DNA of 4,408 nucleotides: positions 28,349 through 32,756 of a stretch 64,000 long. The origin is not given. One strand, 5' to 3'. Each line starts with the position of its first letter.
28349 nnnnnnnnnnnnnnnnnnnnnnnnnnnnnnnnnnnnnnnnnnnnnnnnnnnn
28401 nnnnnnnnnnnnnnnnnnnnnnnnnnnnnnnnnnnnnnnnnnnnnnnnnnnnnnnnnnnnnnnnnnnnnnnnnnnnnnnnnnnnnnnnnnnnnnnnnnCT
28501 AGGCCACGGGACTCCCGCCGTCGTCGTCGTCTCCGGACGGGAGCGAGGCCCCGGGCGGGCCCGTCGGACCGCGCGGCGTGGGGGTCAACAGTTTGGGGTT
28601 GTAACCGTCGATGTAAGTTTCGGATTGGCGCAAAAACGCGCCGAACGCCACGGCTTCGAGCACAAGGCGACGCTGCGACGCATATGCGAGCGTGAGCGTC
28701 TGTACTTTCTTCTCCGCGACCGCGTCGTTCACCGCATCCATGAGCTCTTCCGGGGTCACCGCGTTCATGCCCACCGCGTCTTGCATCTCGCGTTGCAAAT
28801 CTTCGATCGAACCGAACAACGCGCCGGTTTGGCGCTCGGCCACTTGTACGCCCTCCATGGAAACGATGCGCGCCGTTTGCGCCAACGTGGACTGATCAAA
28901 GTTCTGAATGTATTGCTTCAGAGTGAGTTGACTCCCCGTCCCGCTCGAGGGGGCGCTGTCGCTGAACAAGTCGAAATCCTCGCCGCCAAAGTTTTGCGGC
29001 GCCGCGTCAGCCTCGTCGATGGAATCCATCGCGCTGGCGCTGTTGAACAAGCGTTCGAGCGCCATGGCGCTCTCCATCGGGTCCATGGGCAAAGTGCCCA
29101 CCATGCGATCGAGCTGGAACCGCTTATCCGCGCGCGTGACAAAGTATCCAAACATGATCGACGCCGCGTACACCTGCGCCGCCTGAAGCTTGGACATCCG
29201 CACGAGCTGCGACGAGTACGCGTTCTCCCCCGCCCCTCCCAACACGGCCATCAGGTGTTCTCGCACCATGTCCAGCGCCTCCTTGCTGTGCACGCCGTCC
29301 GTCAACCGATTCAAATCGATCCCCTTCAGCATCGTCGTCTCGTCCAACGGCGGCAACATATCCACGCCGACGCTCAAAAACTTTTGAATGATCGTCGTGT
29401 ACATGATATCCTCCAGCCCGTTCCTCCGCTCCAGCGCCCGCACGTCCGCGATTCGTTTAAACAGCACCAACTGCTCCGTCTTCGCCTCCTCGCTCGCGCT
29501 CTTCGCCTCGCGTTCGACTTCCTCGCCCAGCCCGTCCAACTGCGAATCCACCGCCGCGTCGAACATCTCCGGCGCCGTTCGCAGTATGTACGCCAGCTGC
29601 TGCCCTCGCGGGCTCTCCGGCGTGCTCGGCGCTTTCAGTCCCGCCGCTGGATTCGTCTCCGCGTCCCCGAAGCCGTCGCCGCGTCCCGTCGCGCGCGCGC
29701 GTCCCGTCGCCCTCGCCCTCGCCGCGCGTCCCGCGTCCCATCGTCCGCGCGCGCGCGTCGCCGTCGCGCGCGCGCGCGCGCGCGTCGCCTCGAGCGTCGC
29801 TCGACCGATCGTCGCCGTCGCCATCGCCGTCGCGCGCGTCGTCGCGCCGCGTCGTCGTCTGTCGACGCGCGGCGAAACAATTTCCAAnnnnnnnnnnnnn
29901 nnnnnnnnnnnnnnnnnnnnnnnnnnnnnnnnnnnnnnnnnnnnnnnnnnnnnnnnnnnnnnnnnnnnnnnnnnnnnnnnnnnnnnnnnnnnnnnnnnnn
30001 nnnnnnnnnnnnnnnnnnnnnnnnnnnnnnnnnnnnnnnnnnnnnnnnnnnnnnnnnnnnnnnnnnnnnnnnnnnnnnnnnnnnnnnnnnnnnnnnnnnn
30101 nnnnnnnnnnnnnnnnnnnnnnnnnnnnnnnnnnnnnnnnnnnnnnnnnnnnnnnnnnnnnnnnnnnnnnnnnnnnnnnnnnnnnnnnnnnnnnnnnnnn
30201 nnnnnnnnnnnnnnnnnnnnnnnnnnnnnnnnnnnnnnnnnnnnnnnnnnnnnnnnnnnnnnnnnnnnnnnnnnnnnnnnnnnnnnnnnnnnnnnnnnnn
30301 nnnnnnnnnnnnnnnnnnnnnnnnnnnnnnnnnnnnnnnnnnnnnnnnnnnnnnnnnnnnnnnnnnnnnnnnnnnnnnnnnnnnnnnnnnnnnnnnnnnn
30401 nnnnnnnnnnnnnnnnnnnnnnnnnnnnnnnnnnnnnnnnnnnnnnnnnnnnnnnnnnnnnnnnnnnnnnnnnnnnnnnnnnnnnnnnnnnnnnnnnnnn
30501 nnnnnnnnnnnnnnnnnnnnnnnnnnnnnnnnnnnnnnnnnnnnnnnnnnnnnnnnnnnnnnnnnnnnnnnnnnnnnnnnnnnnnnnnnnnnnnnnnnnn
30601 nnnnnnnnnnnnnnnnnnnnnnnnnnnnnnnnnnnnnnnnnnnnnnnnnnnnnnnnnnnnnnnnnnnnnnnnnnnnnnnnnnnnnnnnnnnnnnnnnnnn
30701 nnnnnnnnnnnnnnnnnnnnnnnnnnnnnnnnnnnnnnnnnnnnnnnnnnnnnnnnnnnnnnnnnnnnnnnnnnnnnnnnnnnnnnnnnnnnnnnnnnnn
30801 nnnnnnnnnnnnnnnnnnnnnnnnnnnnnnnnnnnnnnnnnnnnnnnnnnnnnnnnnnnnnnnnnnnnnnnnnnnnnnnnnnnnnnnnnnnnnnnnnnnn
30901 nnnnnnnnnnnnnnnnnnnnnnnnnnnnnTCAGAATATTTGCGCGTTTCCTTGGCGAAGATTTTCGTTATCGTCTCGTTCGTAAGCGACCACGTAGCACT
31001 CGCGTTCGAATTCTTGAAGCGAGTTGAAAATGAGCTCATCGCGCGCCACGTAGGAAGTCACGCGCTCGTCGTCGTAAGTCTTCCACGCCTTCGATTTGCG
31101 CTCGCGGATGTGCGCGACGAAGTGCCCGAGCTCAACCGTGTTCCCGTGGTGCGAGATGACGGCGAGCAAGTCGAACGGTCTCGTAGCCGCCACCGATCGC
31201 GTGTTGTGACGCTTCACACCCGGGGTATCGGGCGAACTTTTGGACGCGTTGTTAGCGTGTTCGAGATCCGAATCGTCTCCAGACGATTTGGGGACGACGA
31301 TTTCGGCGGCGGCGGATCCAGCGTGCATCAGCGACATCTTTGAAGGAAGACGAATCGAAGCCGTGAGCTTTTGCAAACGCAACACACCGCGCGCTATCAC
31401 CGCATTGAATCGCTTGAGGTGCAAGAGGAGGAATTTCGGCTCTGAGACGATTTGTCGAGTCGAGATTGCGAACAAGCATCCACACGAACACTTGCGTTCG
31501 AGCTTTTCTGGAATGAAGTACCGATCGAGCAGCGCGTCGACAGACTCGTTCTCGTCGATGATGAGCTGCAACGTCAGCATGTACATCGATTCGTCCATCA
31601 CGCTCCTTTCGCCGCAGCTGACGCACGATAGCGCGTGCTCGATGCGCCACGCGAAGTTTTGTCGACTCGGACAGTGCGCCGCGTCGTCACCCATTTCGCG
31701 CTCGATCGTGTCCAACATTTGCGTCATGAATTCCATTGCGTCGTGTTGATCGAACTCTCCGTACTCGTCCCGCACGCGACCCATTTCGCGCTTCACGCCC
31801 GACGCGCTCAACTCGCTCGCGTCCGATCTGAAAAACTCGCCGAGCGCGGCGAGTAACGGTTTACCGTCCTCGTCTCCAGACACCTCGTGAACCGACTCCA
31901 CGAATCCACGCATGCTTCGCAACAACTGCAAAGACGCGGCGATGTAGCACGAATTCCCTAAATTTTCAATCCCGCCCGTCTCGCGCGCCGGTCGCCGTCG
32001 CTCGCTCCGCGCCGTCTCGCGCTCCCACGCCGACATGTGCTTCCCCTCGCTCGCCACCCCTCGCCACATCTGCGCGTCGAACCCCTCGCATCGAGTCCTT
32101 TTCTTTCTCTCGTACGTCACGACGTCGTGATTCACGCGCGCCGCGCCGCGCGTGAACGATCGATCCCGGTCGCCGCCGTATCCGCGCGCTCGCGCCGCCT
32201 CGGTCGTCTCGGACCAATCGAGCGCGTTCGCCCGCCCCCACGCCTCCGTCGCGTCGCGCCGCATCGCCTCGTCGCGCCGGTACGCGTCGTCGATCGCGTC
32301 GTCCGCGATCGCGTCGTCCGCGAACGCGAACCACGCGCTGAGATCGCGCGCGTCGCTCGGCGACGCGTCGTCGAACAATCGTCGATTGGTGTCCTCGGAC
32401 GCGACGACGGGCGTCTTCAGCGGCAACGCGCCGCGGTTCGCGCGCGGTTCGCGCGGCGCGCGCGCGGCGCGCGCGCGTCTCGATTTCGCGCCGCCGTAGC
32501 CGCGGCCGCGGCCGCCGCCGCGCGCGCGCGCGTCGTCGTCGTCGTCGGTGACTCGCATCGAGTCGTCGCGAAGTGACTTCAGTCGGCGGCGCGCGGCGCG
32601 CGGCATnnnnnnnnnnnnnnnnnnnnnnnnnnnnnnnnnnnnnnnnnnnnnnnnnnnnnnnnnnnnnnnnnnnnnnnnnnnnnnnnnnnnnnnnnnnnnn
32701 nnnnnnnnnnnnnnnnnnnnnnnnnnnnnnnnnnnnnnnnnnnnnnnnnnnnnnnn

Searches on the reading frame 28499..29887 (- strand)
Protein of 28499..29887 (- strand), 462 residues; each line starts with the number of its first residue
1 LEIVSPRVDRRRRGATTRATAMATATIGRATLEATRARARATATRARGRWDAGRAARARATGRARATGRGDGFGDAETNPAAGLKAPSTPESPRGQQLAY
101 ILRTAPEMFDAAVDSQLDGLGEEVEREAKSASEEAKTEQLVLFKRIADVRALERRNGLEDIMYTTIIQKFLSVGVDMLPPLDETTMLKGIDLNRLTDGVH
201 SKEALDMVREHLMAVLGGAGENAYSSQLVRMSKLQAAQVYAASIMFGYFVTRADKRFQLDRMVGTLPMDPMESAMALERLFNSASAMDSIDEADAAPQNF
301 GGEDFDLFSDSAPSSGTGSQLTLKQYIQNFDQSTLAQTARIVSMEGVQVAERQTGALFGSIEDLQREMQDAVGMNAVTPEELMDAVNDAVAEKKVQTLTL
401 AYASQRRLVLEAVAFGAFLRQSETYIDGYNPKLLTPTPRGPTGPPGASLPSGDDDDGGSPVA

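Call 63: search_protein_families(library=pfam, proteins=[window:28499-29887:-], max_evalue=0.0001)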
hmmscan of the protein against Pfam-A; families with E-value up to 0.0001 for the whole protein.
window:28499-29887:- (462 aa): 1 family
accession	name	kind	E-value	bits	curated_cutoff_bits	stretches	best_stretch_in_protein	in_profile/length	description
PF05542.16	DUF760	-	4.6e-18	65.8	20.2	1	142-262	2-82/83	Protein of unknown function (DUF760)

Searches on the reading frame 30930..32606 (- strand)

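Call 45: search_protein_families(library=pfam, proteins=[window:30930-32606:-], max_evalue=0.0001)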
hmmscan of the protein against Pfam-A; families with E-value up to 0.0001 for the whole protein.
window:30930-32606:- (558 aa): 2 families
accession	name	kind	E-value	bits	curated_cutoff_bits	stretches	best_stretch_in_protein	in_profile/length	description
PF00443.35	UCH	-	6.2e-34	118.2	23.9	1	212-521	2-240/254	Ubiquitin carboxyl-terminal hydrolase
PF13423.12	UCH_1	-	2.6e-06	27.7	22.2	1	292-513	101-314/317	Ubiquitin carboxyl-terminal hydrolase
